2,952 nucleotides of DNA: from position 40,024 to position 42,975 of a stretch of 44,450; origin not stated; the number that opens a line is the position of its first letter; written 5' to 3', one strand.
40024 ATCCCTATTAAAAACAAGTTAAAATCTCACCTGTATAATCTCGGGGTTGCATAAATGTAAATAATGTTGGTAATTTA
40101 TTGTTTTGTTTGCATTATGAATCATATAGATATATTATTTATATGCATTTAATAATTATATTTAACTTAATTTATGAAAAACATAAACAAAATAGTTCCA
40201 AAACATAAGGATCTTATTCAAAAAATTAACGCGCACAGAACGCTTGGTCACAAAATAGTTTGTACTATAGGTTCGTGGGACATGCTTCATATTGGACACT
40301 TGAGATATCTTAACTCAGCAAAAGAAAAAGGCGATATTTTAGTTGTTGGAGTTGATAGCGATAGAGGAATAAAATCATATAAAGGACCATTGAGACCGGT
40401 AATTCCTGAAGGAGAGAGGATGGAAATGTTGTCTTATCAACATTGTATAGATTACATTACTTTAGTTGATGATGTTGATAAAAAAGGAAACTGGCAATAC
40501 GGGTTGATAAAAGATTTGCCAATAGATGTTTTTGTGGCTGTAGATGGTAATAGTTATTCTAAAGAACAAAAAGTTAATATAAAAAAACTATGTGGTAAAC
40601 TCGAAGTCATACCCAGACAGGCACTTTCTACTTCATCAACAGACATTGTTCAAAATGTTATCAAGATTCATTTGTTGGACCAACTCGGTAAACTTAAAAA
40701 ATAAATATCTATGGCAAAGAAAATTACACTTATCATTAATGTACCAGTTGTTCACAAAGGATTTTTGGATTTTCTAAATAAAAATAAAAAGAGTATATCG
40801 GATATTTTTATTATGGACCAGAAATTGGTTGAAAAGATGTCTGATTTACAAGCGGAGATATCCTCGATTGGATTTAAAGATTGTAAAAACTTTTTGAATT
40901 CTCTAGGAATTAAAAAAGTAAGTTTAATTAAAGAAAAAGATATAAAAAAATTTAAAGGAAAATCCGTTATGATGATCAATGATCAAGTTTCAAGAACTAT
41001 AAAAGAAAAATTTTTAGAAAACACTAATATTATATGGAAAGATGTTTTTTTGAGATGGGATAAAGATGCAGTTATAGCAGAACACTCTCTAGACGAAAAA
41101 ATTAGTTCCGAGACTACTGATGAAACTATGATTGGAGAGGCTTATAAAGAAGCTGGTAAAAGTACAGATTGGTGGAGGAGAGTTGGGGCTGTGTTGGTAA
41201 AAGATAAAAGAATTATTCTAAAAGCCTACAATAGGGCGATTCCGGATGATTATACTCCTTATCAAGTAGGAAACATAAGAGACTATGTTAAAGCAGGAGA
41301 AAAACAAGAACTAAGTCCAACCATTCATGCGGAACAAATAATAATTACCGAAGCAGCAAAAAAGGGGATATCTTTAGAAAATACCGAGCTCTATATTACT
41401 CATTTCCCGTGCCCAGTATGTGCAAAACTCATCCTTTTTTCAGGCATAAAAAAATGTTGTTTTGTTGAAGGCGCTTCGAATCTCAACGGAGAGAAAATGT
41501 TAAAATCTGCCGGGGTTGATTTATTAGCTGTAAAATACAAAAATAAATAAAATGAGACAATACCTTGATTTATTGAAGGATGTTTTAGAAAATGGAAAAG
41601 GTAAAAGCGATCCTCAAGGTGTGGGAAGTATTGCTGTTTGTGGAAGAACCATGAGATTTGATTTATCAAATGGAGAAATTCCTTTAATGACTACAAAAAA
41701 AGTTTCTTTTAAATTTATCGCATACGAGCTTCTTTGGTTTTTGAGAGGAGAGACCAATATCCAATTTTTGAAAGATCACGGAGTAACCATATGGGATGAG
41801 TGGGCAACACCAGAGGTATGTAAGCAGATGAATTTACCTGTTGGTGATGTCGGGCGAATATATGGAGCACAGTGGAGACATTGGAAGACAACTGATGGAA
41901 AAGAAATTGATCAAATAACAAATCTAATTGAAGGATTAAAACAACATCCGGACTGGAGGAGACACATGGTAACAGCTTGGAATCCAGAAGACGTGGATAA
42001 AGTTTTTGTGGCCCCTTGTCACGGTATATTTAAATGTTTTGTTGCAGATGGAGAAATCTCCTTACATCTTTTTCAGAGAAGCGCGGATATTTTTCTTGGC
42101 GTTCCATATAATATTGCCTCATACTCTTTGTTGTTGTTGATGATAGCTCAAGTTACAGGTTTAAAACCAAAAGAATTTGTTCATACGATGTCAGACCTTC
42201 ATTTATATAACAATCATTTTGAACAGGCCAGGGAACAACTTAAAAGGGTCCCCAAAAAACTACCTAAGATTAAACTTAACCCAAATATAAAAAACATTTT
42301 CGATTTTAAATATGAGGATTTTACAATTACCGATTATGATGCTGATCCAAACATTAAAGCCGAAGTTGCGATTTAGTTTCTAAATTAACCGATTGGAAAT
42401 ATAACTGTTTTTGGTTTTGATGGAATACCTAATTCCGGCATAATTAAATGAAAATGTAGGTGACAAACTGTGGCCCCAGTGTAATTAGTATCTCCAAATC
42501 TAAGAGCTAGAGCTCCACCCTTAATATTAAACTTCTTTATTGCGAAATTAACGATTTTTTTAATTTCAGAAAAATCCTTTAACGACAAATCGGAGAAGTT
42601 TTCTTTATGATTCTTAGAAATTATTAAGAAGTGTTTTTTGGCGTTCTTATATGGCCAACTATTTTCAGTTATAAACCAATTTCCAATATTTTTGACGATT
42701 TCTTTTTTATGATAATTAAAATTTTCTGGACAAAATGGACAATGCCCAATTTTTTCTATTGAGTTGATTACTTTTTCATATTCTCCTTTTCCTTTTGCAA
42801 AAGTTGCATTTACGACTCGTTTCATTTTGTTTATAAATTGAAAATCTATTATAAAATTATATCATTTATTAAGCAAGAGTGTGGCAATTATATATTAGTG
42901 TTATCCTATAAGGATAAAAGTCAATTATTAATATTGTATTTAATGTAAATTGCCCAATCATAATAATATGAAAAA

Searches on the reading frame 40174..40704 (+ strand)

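Call 49: search_protein_families(library=pfam, proteins=[window:40174-40704:+], max_evalue=0.001)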
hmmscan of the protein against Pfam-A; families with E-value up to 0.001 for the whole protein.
window:40174-40704:+ (176 aa): 1 family
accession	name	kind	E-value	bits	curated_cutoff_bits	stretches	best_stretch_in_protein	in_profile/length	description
PF01467.32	CTP_transf_like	-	2.6e-16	60.5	21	1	31-144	2-106/133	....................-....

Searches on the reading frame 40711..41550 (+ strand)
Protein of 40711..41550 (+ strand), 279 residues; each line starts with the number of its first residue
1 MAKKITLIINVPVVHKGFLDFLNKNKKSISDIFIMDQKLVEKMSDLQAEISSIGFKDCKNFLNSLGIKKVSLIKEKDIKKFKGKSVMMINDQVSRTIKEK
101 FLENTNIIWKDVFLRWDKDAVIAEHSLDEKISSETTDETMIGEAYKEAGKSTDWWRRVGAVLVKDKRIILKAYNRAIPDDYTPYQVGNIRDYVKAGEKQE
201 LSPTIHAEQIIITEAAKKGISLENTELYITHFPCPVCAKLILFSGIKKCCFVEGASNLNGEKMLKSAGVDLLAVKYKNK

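Call 49: search_protein_families(library=pfam, proteins=[window:40711-41550:+], max_evalue=0.001)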
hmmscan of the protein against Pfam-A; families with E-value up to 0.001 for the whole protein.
window:40711-41550:+ (279 aa): 2 families
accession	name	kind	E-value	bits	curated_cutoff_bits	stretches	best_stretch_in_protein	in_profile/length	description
PF00383.29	dCMP_cyt_deam_1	-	4.5e-21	75.1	25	1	136-252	3-101/102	Cytidine and deoxycytidylate deaminase zinc-binding region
PF14437.12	MafB19-deam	-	8.2e-14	52.1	27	1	142-259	8-105/142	MafB19-like deaminase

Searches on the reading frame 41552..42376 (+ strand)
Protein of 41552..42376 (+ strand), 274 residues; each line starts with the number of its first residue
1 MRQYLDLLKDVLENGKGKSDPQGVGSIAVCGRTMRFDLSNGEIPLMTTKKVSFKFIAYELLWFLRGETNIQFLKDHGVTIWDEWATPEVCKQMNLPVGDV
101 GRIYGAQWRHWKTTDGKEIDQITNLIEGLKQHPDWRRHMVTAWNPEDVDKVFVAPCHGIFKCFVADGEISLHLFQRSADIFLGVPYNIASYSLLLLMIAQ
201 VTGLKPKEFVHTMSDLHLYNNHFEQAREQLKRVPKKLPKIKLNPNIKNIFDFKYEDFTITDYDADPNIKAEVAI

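Call 49: search_protein_families(library=pfam, proteins=[window:41552-42376:+], max_evalue=0.001)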
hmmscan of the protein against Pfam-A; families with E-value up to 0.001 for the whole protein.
window:41552-42376:+ (274 aa): 1 family
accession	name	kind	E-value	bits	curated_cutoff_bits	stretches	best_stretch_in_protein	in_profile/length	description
PF00303.24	Thymidylat_synt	-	5.3e-107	357.3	24.3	1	2-274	1-266/266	Thymidylate synthase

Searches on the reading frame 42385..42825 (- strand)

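Call 49: search_protein_families(library=pfam, proteins=[window:42385-42825:-], max_evalue=0.001)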
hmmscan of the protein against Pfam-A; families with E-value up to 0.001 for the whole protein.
window:42385-42825:- (146 aa): 3 families
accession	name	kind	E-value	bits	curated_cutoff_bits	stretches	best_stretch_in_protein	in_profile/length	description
PF01230.28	HIT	-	7.4e-06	27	21.5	1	62-128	25-93/98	HIT domain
PF04677.20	CwfJ_C_1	-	4.5e-05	23.8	21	1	24-129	9-108/122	Protein similar to CwfJ C-terminus 1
PF11969.13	DcpS_C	-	8e-05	23.5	24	1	58-132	31-104/114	Scavenger mRNA decapping enzyme C-term binding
